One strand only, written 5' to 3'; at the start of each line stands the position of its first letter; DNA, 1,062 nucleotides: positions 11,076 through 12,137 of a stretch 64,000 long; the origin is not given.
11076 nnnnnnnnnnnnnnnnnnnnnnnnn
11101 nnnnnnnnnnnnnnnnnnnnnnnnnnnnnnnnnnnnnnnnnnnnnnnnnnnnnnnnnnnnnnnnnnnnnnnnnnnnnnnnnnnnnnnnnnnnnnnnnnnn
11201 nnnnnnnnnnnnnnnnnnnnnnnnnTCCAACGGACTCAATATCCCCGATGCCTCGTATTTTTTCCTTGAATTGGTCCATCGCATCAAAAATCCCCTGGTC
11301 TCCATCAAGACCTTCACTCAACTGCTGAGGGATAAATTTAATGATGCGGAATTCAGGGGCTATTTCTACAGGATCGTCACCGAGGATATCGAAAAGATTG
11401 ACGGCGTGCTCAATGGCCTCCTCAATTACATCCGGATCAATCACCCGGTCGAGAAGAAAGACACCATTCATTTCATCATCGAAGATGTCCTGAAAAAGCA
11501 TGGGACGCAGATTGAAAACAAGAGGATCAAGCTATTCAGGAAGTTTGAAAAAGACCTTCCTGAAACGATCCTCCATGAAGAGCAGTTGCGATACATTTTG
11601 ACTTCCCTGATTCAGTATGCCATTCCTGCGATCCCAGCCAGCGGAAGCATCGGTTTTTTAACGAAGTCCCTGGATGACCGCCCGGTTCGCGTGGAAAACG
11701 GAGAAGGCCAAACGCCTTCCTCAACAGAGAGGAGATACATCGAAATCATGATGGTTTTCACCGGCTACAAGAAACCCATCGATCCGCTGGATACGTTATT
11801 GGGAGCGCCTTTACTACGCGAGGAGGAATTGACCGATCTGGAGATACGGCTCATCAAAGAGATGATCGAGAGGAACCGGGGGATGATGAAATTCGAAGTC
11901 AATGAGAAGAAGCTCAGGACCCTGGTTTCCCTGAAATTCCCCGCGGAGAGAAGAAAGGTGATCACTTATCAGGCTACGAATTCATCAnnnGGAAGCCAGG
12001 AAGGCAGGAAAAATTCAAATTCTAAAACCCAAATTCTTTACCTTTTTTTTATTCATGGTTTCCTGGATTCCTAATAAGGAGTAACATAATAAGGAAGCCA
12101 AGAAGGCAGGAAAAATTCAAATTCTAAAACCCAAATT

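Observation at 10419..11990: Fusion of a sigma-54-type AAA+ domain lacking GAFTGA with a catalytically degenerate histidine-kinase-like domain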

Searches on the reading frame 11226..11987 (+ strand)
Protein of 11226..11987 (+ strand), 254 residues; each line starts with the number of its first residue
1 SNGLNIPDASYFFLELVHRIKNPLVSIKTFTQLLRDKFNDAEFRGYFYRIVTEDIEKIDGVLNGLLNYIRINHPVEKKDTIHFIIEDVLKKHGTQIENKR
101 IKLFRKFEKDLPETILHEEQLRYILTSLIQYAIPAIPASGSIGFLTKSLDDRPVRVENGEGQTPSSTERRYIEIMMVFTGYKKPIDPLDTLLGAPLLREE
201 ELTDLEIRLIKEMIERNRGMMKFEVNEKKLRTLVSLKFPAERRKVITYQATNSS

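Call 24: search_protein_representatives(protein=window:11226-11987:+)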
Query: 254 residues. Proteins with E-value up to 0.001 (for the whole library): 7463; up to 1e-10: 673; up to 1e-30: 101. The best 150 are listed.
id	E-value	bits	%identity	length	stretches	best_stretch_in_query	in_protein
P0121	1.6e-93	329.1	64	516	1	8-252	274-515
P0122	8.5e-73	261.2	50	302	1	10-252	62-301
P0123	2.3e-72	259.9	57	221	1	33-249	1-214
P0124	1.5e-66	240.8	49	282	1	5-252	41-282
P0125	1.8e-64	234.0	51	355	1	11-252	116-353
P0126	1.1e-63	231.4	45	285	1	12-252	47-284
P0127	1.6e-61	224.3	47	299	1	10-249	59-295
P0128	1.7e-60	220.9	45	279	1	10-249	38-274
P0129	8.8e-59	215.4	51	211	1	42-252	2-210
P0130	2.5e-58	213.9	44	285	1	12-252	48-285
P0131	3.1e-56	207.0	42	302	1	11-252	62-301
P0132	2.3e-55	204.2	44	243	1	12-252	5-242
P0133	3.3e-54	200.4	57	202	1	13-192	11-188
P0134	3.4e-54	200.4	44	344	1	11-249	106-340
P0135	2.1e-53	197.8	42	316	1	12-253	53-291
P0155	9.5e-47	176.0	41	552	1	5-246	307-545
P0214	1.7e-31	126.0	35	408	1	6-251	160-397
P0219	7.0e-31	124.0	35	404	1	10-251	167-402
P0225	1.4e-29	119.8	42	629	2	10-136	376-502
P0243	1.2e-24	103.6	34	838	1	16-243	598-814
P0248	8.6e-24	100.8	30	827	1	15-248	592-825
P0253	7.0e-22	94.6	30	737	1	15-223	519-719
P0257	2.8e-21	92.6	33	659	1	13-240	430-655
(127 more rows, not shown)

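Call 53: predict_structure(alignment_id=A2)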
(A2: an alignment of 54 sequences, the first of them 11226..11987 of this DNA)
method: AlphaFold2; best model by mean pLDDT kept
length: 254 residues; sequences in the alignment: 54
mean_pLDDT: 80.2   pTM: 0.62
mean pLDDT of the five models: 80.2, 78.6, 78.5, 77.6, 76.5
residues with pLDDT >= 90: 124; 70-90: 64; 50-70: 31; < 50: 35
segments of 3 or more residues with pLDDT < 50: 1-4, 153-166, 188-197, 249-254
pLDDT, mean of each block of 10 residues (from residue 1): 53 85 91 90 93 92 85 76 96 95 95 90 95 92 94 43 52 93 55 48 79 91 88 93 56 39
secondary structure, 60 per line:
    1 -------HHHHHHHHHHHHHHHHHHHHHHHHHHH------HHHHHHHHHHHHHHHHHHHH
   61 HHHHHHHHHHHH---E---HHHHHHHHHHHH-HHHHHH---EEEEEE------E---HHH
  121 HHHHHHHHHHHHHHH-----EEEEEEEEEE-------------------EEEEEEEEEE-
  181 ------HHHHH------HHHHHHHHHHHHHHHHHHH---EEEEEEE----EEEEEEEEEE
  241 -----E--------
elements in order: H8-34 H41-72 H80-91 H93-98 E102-107 H118-135 E141-150 E170-179 H187-191 H198-216 E220-226 E231-240

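Call 63: search_protein_families(library=pfam, proteins=[P0155, P0214, P0219, P0225, P0243, P0248, P0253, P0257, P0125, P0134], max_evalue=0.001)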
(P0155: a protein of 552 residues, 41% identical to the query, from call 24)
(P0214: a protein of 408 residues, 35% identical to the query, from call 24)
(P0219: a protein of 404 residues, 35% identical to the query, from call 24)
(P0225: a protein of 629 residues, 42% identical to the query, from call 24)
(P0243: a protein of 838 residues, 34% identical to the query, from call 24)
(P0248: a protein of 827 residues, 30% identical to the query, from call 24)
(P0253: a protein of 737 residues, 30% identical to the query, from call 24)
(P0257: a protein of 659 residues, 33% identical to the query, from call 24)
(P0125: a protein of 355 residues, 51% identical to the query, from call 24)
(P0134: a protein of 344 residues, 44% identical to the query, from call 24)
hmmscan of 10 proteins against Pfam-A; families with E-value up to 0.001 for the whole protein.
P0155 (552 aa): 10 families
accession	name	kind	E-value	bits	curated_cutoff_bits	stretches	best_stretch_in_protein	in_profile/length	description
PF13401.12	AAA_22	-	7.4e-27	94.7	27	1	41-170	3-130/130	AAA domain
PF13191.12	AAA_16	-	1.5e-10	42.3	32.6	1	29-155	9-164/167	AAA ATPase domain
PF25199.1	nSTAND_NTPase5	-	1.1e-05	25.7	34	1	40-160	38-130/145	Novel STAND NTPase 5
PF07728.20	AAA_5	-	1.4e-05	25.6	22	1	48-149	4-94/139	AAA domain (dynein-related subfamily)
PF13245.12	AAA_19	-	5.6e-05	23.8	25.1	1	44-163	12-125/134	AAA domain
PF09848.15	SLFN-g3_helicase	-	6.7e-05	22.8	24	1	46-136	4-93/354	Schlafen group 3, DNA/RNA helicase domain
PF04851.21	ResIII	-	8.5e-05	23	22.5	1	26-92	6-75/164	Type III restriction enzyme, res subunit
PF01637.24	ATPase_2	-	0.00013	22.3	33.2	1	42-140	19-126/225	ATPase domain predominantly from Archaea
PF13173.12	AAA_14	-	0.00021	21.7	27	1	45-147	4-86/129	AAA domain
PF00437.27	T2SSE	-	0.00021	20.5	24.9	1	32-72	131-171/370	Type II/IV secretion system protein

P0214 (408 aa): 0 families

P0219 (404 aa): 0 families

P0225 (629 aa): 6 families
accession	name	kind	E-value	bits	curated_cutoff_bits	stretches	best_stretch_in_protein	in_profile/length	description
PF14532.12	Sigma54_activ_2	-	1.8e-19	70.8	25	1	149-273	12-137/138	Sigma-54 interaction domain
PF00158.32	Sigma54_activat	-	1e-16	61.5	20.2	2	146-196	10-60/168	Sigma-54 interaction domain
PF25601.1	AAA_lid_14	-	1.1e-14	54.4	27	1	275-352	1-78/87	AAA+ ATPase lid domain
PF00512.31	HisKA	-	7e-12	45.7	26.9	1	377-439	4-65/66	His Kinase A (phospho-acceptor) domain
PF00072.30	Response_reg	-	1.5e-05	25.6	30.2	1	4-112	1-110/111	Response regulator receiver domain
PF07728.20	AAA_5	-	0.00039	20.9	22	0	197-234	57-94/139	AAA domain (dynein-related subfamily)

P0243 (838 aa): 7 families
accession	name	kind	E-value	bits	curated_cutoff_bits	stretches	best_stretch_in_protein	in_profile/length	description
PF02518.31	HATPase_c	-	1.3e-25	90.4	26.4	1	699-812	2-110/111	Histidine kinase-, DNA gyrase B-, and HSP90-like ATPase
PF16927.11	HisKA_7TM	-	1.1e-15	58.5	28.6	1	9-221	3-222/224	N-terminal 7TM region of histidine kinase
PF00512.31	HisKA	-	1.7e-14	54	26.9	1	591-653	2-63/66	His Kinase A (phospho-acceptor) domain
PF13185.12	GAF_2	-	2.2e-11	44.5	28.6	1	313-454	2-136/136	GAF domain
PF13492.12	GAF_3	-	2.8e-10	41.1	27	1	314-455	1-129/129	GAF domain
PF01590.32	GAF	-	9e-10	39.6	22.4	1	314-453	1-133/133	GAF domain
PF00989.32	PAS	-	7.2e-07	29.6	22.6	1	470-571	4-112/113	PAS fold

P0248 (827 aa): 8 families
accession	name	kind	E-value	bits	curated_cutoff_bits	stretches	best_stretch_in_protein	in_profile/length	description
PF00158.32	Sigma54_activat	-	4.3e-31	108.3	20.2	1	20-168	9-167/168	Sigma-54 interaction domain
PF02518.31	HATPase_c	-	2.2e-21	76.8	26.4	1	694-818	2-110/111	Histidine kinase-, DNA gyrase B-, and HSP90-like ATPase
PF14532.12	Sigma54_activ_2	-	2e-19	70.7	25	1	20-173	8-138/138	Sigma-54 interaction domain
PF25601.1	AAA_lid_14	-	1.4e-18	67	27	1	174-245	1-75/87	AAA+ ATPase lid domain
PF00989.32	PAS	-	1.5e-11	44.7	22.6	1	462-566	3-112/113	PAS fold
PF00512.31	HisKA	-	3e-11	43.6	26.9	1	586-649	2-64/66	His Kinase A (phospho-acceptor) domain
PF13426.13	PAS_9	-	7.5e-10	39.5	27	1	472-569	3-103/103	PAS domain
PF13185.12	GAF_2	-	0.00024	21.8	28.6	1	306-446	3-135/136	GAF domain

P0253 (737 aa): 6 families
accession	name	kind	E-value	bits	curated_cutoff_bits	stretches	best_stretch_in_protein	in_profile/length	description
PF02518.31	HATPase_c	-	1e-25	90.8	26.4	1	621-735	2-109/111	Histidine kinase-, DNA gyrase B-, and HSP90-like ATPase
PF16927.11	HisKA_7TM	-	2.8e-15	57.2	28.6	1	33-247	3-222/224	N-terminal 7TM region of histidine kinase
PF00512.31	HisKA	-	1.4e-12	47.9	26.9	1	513-575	2-63/66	His Kinase A (phospho-acceptor) domain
PF13492.12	GAF_3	-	4.8e-12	46.8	27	1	343-490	3-129/129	GAF domain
PF13185.12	GAF_2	-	6e-09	36.6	28.6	1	439-489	87-136/136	GAF domain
PF01590.32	GAF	-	8.3e-09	36.5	22.4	1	344-488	4-133/133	GAF domain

P0257 (659 aa): 6 families
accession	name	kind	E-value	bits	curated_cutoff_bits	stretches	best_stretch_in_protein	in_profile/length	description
PF00158.32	Sigma54_activat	-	1.6e-26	93.4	20.2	2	232-304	94-167/168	Sigma-54 interaction domain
PF25601.1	AAA_lid_14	-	1e-18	67.4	27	1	310-386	1-77/87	AAA+ ATPase lid domain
PF14532.12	Sigma54_activ_2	-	3.2e-13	50.5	25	1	167-302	17-131/138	Sigma-54 interaction domain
PF00512.31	HisKA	-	2.6e-10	40.6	26.9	1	429-485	5-60/66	His Kinase A (phospho-acceptor) domain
PF00072.30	Response_reg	-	2.4e-09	37.8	30.2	1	4-122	1-111/111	Response regulator receiver domain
PF07728.20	AAA_5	-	0.00018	21.9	22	0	173-277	1-120/139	AAA domain (dynein-related subfamily)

P0125 (355 aa): 2 families
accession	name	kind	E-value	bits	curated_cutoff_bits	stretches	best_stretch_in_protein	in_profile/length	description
PF25601.1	AAA_lid_14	-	2.7e-16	59.6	27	1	5-84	1-80/87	AAA+ ATPase lid domain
PF00512.31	HisKA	-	3.9e-10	40.1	26.9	1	121-178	9-65/66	His Kinase A (phospho-acceptor) domain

P0134 (344 aa): 0 families
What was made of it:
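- The nearest real kinases to the C-half are PrsK-like 7TM-GAF kinases (P0243, P0253; calls 24, 63).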

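Call 64: search_protein_families(library=ncbifam, proteins=[P0155, P0248, P0214], max_evalue=0.0001)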
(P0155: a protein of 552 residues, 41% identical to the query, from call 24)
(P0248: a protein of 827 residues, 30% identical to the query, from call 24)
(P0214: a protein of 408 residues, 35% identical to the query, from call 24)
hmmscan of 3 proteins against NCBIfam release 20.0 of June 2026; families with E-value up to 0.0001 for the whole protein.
P0155 (552 aa): 3 families
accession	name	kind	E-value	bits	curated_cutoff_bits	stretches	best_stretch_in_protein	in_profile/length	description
TIGR03015.1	pepcterm_ATPase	hypoth_equivalog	9.9e-89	297.3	324.5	1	1-266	1-267/269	XrtA/PEP-CTERM system-associated ATPase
NF041000.1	ATPase_ComGA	equivalog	3.5e-05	22.9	300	1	37-73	122-158/267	competence type IV pilus ATPase ComGA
NF008468.0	PRK11360.1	equivalog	3.6e-05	22.3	646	1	320-450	405-534/616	two-component system sensor histidine kinase AtoS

P0248 (827 aa): 100 families (the best 25 are shown)
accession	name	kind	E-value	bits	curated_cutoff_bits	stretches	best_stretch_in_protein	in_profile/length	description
NF008468.0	PRK11360.1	equivalog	3.4e-85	286.7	646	1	453-823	261-614/616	two-component system sensor histidine kinase AtoS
TIGR01817.1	nifA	equivalog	4.9e-59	200.5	528.85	1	24-251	210-449/534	nif-specific transcriptional activator NifA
NF007688.0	PRK10364.1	equivalog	3.1e-51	174.6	479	2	572-727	226-381/460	two-component system sensor histidine kinase ZraS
NF041552.1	TF_PrdR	equivalog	9.4e-48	162.9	795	2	25-236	282-506/577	sigma-54 dependent transcriptional regulator PrdR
TIGR02915.1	PEP_resp_reg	equivalog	3.9e-47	161.1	502.6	1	21-248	150-390/445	PEP-CTERM-box response regulator transcription factor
NF008485.2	PRK11388.1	equivalog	4.6e-46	157.4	551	1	23-240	345-571/643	dihydroxyacetone kinase operon transcriptional regulator DhaR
NF010411.0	PRK13837.1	equivalog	8e-46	156.4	647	1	550-824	414-682/828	two-component system VirA-like sensor kinase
NF003451.0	PRK05022.1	equivalog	6.2e-45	153.9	476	1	20-234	200-427/512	nitric oxide reductase transcriptional regulator NorR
NF050807.1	TransRegFlbDCaul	equivalog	8.3e-45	153.5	750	1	20-246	128-367/454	sigma-54-dependent transcriptional regulator FlbD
NF046044.1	PnpS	equivalog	1.9e-44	152.3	400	1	457-816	52-390/390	two-component system histidine kinase PnpS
NF007689.0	PRK10365.1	equivalog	2.5e-44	151.8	760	1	26-258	155-399/441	sigma-54-dependent response regulator transcription factor ZraR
NF049963.1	RespRegFlgRCampy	domain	2.3e-43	148.7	750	1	24-256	148-393/429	fla regulon two-component system response regulator FlgR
TIGR01818.1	ntrC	equivalog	5.8e-43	147.3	558.6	1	20-240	144-377/463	nitrogen regulation protein NR(I)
NF008469.0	PRK11361.1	equivalog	6.5e-43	147.1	714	1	23-255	156-400/461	acetoacetate metabolism transcriptional regulator AtoC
TIGR02329.1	propionate_PrpR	equivalog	1.6e-40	139.2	499.2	1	23-228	225-448/526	propionate catabolism operon regulatory protein PrpR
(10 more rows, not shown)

P0214 (408 aa): 0 families

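Call 75: find_encoding_contigs(protein=P0248, flank=6000, max_places=2)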
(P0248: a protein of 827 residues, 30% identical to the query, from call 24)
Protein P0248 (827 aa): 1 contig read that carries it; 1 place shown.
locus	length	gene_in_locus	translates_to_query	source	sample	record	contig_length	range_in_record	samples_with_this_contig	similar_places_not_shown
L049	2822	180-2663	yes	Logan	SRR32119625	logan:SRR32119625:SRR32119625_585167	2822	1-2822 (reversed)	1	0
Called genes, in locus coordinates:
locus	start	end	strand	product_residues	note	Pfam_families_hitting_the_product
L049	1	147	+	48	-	?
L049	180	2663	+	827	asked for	PF00158:Sigma54_activat, PF14532:Sigma54_activ_2, PF25601:AAA_lid_14, PF00989:PAS, PF13426:PAS_9, PF00512:HisKA, PF02518:HATPase_c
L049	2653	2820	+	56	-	?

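Call 76: find_encoding_contigs(protein=P0155, flank=8000, max_places=2)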
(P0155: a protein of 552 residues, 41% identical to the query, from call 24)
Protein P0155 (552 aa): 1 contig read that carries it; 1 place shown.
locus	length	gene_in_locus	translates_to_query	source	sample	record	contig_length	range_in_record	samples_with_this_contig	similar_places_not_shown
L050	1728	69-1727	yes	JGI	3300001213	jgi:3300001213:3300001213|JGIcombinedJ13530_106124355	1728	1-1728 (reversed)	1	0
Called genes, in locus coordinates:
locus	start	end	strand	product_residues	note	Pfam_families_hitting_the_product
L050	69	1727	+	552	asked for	PF13191:AAA_16, PF25199:nSTAND_NTPase5 (faint), PF07728:AAA_5 (faint), PF13401:AAA_22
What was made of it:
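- Tried and rejected: Context of P0248 and P0155: the contigs are only 2.8 kb and 1.7 kb (calls 75, 76).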

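Call 81: search_solved_structures(query=A2, max_evalue=0.001, show_alignments=2)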
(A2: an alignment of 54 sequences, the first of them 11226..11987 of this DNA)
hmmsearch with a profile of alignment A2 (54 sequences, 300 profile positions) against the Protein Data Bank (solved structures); distinct sequences matched with E-value up to 0.001: 1.
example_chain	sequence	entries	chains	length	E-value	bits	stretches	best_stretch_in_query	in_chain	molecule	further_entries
9jfj_A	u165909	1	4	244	2.8e-09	39.8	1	48-288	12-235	Sensor histidine kinase ZraS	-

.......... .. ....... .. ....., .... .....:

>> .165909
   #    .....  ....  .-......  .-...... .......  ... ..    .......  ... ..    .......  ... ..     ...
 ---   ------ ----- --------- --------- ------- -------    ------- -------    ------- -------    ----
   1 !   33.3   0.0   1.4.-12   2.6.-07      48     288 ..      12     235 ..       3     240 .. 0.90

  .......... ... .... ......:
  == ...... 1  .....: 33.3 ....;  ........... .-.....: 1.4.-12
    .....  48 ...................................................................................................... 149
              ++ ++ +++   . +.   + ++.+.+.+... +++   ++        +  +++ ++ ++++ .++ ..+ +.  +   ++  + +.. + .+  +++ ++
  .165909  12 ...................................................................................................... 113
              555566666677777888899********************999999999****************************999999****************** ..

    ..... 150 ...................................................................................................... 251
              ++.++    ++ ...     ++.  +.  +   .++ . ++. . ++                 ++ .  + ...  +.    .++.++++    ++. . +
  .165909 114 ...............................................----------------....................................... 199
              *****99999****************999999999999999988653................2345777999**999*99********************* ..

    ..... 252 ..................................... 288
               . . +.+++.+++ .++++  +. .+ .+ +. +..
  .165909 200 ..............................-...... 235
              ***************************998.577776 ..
